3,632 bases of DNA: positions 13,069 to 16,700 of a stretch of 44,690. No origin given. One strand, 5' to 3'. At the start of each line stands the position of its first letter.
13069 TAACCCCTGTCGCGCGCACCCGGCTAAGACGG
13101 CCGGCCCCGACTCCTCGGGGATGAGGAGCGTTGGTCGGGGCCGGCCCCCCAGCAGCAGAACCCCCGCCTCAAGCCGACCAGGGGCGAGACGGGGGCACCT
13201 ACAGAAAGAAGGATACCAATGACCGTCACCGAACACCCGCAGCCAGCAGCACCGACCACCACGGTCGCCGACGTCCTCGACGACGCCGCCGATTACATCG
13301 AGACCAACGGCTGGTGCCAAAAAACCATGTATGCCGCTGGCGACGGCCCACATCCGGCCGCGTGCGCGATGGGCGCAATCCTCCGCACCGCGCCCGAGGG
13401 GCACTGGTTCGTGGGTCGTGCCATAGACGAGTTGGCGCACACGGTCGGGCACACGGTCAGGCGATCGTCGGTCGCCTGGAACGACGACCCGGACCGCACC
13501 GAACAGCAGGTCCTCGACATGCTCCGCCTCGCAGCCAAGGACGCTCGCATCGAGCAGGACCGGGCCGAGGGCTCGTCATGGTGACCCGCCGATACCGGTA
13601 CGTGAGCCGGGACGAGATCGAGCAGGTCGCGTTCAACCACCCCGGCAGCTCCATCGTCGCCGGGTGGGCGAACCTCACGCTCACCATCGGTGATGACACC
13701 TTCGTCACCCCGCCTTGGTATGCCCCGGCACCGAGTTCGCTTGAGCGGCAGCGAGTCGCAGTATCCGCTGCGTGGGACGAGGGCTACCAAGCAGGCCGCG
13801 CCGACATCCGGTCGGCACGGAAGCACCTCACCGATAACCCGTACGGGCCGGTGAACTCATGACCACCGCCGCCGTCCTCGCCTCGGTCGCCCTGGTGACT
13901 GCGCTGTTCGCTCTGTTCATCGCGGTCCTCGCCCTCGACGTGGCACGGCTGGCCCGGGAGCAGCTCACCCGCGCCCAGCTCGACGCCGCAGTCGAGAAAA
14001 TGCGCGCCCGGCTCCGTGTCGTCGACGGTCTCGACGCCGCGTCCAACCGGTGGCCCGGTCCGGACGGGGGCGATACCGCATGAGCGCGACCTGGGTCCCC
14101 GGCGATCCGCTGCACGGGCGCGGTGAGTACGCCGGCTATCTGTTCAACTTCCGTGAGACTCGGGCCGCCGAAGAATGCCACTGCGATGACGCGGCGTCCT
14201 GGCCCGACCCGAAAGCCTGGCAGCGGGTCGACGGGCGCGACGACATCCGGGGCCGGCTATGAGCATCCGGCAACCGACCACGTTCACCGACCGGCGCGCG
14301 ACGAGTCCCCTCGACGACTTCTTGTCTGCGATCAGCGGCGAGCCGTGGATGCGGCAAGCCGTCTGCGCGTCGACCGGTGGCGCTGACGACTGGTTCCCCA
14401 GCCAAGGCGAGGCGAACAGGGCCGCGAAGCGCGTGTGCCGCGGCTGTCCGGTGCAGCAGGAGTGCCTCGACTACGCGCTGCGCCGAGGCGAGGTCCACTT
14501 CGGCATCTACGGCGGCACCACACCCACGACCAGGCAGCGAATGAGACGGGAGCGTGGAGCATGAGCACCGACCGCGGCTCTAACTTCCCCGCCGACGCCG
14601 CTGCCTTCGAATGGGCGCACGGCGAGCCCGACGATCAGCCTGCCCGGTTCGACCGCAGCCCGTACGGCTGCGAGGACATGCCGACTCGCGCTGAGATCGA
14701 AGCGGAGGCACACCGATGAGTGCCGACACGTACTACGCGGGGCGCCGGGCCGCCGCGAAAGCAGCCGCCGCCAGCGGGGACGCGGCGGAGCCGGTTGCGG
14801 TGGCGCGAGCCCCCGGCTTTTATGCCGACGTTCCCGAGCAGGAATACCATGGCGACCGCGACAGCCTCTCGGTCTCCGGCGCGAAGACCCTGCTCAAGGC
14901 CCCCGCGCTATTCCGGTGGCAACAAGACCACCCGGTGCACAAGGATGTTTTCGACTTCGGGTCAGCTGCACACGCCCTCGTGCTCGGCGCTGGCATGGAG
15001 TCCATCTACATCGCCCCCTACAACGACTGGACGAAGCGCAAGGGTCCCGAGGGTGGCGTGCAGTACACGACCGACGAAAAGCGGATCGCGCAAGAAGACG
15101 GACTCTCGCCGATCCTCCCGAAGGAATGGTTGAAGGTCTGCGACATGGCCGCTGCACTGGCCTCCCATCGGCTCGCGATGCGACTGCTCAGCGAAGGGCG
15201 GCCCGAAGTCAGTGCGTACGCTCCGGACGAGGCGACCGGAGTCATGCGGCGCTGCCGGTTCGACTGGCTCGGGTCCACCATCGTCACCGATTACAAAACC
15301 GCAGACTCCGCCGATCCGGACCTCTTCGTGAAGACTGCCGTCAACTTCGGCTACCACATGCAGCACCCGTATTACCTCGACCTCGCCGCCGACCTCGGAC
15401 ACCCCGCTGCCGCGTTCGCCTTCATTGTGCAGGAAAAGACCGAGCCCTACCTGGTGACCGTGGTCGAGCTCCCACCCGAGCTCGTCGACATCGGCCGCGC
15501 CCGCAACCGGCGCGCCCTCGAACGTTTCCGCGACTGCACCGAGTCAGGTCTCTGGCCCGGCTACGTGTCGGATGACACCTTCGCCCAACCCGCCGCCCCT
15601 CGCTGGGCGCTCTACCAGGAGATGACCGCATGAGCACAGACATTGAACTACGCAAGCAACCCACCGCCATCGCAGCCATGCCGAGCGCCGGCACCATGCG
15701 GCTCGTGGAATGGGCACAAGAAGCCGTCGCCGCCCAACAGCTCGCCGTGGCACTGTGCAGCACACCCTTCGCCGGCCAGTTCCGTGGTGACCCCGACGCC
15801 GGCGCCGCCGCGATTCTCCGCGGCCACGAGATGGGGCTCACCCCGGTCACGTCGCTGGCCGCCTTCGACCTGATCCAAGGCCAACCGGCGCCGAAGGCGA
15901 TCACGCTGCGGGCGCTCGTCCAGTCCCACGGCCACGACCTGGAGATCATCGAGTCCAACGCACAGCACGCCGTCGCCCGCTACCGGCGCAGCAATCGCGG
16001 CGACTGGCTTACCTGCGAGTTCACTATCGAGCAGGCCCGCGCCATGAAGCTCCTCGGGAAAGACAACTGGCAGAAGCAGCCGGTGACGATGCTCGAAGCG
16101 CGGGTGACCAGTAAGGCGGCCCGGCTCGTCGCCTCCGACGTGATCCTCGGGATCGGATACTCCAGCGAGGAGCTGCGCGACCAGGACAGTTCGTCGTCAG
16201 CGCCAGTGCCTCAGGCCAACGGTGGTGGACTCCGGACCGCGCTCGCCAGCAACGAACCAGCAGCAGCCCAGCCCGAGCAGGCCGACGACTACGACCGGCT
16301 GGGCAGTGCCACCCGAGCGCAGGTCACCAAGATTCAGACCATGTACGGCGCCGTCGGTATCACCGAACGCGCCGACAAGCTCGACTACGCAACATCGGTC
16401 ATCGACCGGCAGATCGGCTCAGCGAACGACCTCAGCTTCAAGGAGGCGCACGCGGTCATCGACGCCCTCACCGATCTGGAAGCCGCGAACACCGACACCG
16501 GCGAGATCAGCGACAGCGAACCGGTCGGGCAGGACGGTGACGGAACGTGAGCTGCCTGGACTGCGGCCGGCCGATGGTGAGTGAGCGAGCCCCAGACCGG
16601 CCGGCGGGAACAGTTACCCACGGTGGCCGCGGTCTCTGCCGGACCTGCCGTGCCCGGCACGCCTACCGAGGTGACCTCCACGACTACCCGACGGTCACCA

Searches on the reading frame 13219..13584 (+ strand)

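Call 14: search_protein_families(library=phrogs, proteins=[window:13219-13584:+], max_evalue=0.01)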
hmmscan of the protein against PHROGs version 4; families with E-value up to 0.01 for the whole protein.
window:13219-13584:+ (121 aa): 2 families
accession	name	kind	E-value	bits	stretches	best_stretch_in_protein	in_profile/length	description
phrog_762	-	unknown function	2.4e-14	54.5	1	11-114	39-156/281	-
phrog_16237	-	unknown function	4.6e-06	27.5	1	16-102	98-187/188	-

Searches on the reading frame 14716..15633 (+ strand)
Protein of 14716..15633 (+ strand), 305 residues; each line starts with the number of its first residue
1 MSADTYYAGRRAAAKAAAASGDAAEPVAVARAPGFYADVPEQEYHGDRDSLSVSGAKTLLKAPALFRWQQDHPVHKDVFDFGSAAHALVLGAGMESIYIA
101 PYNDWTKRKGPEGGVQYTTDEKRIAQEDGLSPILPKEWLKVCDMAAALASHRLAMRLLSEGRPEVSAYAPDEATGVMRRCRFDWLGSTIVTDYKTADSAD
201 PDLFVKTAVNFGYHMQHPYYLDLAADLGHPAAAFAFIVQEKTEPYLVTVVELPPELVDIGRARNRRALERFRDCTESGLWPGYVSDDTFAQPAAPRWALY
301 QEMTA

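Call 13: search_protein_families(library=pfam, proteins=[window:14716-15633:+], max_evalue=0.01)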
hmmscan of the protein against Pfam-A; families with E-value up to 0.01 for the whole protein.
window:14716-15633:+ (305 aa): 2 families
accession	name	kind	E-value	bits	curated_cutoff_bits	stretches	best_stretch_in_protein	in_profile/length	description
PF12684.13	DUF3799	-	6e-20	72.4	26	1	52-283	1-223/233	PDDEXK-like domain of unknown function (DUF3799)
PF12705.13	PDDEXK_1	-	0.0003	21.2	22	1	51-271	2-224/247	PD-(D/E)XK nuclease superfamily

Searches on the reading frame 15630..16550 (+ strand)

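Call 13: search_protein_families(library=pfam, proteins=[window:15630-16550:+], max_evalue=0.01)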
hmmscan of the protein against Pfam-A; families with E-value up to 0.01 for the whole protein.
window:15630-16550:+ (306 aa): 1 family
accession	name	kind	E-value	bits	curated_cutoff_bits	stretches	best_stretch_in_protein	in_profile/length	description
PF03837.19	RecT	-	0.0011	19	24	1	112-187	114-192/198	RecT family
